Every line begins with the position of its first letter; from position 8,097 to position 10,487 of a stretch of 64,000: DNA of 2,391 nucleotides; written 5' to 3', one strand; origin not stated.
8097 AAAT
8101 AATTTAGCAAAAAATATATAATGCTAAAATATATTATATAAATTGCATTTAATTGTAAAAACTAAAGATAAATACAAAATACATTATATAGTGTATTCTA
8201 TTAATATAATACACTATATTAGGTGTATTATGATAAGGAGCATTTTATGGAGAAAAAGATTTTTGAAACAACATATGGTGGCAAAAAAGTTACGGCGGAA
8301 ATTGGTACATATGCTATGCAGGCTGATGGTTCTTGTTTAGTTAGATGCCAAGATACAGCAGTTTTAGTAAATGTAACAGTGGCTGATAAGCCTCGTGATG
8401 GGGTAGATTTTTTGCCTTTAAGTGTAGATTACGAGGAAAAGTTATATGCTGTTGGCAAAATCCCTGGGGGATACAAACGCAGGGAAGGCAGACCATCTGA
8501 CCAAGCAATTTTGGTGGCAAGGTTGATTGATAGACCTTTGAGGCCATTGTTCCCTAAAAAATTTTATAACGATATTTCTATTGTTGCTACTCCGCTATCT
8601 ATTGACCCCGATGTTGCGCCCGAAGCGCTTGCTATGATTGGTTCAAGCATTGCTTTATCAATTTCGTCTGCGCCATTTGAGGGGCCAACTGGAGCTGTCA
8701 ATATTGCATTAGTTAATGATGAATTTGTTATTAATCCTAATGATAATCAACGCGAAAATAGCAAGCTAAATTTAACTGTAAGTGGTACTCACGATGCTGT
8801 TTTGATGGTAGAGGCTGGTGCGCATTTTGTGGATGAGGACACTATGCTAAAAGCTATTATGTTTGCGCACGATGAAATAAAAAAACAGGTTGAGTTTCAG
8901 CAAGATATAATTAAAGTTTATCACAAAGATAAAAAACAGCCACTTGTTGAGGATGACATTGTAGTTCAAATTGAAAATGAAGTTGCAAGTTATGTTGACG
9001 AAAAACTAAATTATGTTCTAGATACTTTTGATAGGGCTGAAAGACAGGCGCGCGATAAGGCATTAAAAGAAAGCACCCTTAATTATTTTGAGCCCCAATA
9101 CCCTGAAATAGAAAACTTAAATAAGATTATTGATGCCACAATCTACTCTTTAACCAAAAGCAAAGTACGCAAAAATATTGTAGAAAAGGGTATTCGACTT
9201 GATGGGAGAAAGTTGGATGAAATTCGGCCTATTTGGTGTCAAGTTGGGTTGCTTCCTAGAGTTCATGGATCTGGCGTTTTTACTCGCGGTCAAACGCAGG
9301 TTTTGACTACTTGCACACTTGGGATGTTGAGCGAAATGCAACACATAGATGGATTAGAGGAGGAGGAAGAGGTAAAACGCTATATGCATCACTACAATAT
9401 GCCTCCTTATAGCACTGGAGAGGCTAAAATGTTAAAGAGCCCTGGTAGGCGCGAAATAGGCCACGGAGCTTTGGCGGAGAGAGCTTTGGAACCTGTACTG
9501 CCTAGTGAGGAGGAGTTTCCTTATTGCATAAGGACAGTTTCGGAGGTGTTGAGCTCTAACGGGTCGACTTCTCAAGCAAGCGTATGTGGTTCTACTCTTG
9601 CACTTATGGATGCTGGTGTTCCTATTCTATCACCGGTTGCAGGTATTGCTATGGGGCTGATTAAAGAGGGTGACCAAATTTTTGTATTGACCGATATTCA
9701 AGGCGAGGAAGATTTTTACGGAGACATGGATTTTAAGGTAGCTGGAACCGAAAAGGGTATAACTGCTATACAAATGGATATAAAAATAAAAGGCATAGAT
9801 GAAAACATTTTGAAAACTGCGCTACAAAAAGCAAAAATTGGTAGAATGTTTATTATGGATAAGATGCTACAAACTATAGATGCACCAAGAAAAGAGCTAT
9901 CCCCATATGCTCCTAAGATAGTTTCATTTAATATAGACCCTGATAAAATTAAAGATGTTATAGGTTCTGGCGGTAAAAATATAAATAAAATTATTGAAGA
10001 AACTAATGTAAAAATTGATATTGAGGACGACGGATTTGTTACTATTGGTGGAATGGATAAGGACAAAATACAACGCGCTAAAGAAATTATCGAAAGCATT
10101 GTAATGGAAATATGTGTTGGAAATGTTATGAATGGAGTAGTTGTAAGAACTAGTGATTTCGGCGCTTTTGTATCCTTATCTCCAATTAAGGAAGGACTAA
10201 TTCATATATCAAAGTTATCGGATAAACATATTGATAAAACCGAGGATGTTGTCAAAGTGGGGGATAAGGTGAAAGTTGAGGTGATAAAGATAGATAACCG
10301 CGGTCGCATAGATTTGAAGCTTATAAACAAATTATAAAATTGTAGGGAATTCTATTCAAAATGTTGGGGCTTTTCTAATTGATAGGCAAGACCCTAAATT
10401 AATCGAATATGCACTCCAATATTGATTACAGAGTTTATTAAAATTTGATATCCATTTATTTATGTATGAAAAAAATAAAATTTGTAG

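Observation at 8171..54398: Dispersed family of tandem compound palindromes, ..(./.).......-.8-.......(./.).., with 31-32 bp phasing and NrdR-box-like architecture, but nowhere near ribonucleotide reductase genes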

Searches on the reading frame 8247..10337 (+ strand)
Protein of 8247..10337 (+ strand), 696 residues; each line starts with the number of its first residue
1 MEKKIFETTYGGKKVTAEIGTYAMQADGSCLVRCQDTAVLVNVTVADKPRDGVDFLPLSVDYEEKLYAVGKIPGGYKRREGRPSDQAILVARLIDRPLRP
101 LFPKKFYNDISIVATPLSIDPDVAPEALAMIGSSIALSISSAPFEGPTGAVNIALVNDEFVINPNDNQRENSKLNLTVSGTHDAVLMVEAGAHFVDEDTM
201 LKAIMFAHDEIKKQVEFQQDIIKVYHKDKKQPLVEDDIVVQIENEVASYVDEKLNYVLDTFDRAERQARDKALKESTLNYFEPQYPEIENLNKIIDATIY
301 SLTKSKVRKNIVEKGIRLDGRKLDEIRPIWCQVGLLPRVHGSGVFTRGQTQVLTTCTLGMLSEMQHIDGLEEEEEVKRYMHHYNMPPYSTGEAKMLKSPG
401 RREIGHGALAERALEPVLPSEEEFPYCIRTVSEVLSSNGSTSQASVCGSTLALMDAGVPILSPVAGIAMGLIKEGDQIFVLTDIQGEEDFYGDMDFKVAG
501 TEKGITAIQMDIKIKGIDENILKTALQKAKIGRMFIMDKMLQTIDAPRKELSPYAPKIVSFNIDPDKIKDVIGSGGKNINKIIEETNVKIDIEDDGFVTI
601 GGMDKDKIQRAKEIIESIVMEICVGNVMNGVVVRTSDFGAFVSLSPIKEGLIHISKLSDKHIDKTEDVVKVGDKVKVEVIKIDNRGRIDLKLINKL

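Call 11: search_protein_families(library=pfam, proteins=[window:8247-10337:+])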
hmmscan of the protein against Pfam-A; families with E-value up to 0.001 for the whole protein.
window:8247-10337:+ (696 aa): 6 families
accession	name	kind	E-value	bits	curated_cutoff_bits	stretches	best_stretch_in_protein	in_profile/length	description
PF01138.27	RNase_PH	-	4.1e-57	192.6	25.5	2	325-459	1-130/130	3' exoribonuclease family, domain 1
PF03725.20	RNase_PH_C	-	8.5e-23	80.5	20.8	2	147-209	2-66/67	3' exoribonuclease family, domain 2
PF00575.29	S1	-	1.4e-16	61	22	1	624-691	4-72/74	S1 RNA binding domain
PF00013.35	KH_1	-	2.6e-13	50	21.5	1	559-616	2-65/66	KH domain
PF03726.19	PNPase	-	7.2e-11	42.9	24.6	1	242-322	2-81/81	Polyribonucleotide nucleotidyltransferase, RNA binding domain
PF23459.1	S1_RRP5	-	0.00024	22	27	0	623-684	2-63/72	RRP5 S1 domain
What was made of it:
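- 8247..10337 (+): pnp (polynucleotide phosphorylase), the gene immediately downstream of element A. Pfam RNase_PH/PNPase/KH/S1 (call 11).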

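Call 70: find_encoding_contigs(protein=window:8247-10337:+, flank=10000, max_places=4)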
Protein window:8247-10337:+ (696 aa): 2 contigs read that carry it; 2 places shown.
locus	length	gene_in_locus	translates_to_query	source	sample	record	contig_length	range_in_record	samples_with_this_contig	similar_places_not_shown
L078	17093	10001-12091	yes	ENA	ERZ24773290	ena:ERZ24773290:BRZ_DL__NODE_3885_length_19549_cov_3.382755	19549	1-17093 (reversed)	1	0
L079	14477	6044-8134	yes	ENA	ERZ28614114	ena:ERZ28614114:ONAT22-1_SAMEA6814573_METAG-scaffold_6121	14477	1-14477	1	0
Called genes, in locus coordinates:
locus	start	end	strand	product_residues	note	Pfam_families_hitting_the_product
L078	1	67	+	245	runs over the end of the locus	PF00005:ABC_tran, PF13304:AAA_21 (weak)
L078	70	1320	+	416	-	PF12679:ABC2_membrane_2, PF12698:ABC2_membrane_3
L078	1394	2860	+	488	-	PF01336:tRNA_anti-codon, PF00152:tRNA-synt_2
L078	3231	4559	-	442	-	PF01225:Mur_ligase, PF08245:Mur_ligase_M, PF02875:Mur_ligase_C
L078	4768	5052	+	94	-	PF04026:SpoVG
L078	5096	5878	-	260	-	-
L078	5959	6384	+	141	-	PF02367:TsaE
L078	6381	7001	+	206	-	PF00814:TsaD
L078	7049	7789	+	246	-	PF06342:DUF1057, PF00561:Abhydrolase_1, PF07819:PGAP1 (weak), PF12146:Hydrolase_4, PF12697:Abhydrolase_6, PF03096:Ndr (weak), PF00561:Abhydrolase_1 (weak)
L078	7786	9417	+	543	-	PF08245:Mur_ligase_M, PF02875:Mur_ligase_C (weak)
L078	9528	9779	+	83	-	PF00312:Ribosomal_S15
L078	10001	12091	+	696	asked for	PF01138:RNase_PH, PF03725:RNase_PH_C, PF03726:PNPase, PF01138:RNase_PH, PF00013:KH_1, PF00575:S1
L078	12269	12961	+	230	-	PF01522:Polysacc_deac_1, PF10096:DUF2334 (weak)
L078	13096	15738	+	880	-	PF17854:FtsK_alpha, PF01580:FtsK_SpoIIIE, PF09397:FtsK_gamma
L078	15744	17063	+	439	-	PF00919:UPF0004, PF04055:Radical_SAM, PF18693:TRAM_2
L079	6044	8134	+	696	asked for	PF01138:RNase_PH, PF03725:RNase_PH_C, PF03726:PNPase, PF01138:RNase_PH, PF00013:KH_1, PF00575:S1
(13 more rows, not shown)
